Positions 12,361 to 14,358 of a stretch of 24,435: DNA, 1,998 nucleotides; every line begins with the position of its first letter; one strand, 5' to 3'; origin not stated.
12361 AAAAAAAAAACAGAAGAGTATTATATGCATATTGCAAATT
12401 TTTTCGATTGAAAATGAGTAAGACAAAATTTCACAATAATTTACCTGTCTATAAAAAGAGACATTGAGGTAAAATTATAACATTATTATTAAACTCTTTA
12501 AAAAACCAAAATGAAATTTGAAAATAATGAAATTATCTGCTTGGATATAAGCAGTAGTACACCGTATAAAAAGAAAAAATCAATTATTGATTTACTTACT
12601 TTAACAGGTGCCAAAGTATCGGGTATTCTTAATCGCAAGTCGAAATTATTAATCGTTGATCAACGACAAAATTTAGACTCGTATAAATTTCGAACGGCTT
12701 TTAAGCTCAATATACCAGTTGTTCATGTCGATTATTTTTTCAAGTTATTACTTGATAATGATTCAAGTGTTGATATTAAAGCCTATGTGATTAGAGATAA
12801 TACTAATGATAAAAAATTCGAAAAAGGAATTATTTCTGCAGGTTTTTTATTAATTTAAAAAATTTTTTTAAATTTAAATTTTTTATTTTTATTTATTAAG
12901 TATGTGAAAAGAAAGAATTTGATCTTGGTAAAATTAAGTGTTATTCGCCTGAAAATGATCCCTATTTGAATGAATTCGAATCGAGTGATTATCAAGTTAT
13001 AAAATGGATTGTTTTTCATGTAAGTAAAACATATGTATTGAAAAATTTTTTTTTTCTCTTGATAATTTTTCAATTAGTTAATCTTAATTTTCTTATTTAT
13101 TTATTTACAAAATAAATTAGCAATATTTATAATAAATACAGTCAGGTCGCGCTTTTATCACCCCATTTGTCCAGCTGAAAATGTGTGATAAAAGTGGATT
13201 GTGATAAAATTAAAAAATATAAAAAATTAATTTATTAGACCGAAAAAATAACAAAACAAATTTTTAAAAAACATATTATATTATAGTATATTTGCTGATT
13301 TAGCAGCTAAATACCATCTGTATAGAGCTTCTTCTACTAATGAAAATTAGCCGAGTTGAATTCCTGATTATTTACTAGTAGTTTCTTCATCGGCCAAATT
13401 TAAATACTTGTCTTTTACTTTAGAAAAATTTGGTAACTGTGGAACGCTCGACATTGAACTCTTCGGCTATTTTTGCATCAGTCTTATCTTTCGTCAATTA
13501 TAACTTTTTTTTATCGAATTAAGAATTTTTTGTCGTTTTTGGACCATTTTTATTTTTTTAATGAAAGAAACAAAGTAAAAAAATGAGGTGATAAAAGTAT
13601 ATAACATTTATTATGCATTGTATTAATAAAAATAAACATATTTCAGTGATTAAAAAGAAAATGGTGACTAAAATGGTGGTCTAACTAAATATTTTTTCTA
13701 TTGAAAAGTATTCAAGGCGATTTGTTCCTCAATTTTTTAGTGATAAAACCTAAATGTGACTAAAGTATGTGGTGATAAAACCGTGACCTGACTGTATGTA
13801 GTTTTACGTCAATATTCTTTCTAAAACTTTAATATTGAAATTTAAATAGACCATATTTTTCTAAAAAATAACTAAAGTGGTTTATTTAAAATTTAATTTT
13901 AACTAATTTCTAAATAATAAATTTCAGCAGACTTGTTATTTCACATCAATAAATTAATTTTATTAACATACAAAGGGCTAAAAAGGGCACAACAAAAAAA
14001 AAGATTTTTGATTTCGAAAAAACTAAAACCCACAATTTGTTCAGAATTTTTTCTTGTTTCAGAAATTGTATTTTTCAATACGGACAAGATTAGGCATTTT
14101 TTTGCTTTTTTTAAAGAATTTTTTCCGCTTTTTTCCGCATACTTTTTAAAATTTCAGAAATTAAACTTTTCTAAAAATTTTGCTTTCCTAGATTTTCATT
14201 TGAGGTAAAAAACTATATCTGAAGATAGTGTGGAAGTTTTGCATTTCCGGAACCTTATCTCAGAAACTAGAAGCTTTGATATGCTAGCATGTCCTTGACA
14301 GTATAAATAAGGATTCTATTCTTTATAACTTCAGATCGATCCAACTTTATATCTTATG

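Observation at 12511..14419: PARP4 gene model extends 1.9 kb upstream of the big ORF: two short BRCT-encoding exons and a MITE-bearing intron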

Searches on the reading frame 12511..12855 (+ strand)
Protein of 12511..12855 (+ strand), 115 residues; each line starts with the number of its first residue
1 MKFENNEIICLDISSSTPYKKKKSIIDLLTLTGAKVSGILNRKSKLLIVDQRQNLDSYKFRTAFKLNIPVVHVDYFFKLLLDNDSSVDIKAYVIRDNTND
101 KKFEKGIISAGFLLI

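Call 31: search_protein_families(library=pfam, proteins=[window:12511-12855:+], max_evalue=10)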
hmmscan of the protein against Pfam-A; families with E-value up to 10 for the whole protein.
window:12511-12855:+ (115 aa): 2 families
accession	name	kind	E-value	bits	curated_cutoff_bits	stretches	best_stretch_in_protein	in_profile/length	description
PF00533.33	BRCT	-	2e-08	34.8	21.3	1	8-79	10-77/78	BRCA1 C Terminus (BRCT) domain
PF12738.14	PTCB-BRCT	-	7e-05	23.2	22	1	19-74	10-62/63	twin BRCT domain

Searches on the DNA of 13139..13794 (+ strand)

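Call 22: search_dna_similar(query=window:13139-13794:+, collection=phages, mode=distant, max_rows=5)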
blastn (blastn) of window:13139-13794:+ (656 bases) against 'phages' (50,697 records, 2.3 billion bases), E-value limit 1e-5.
No match.

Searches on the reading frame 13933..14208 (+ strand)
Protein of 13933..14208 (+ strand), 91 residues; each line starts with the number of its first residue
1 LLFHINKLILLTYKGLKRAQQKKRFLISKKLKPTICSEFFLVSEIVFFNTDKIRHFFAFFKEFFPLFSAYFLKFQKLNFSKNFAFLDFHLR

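Call 27: search_protein_families(library=pfam, proteins=[window:13933-14208:+], max_evalue=0.01)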
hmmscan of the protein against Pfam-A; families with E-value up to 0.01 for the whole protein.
window:13933-14208:+ (91 aa): 0 families
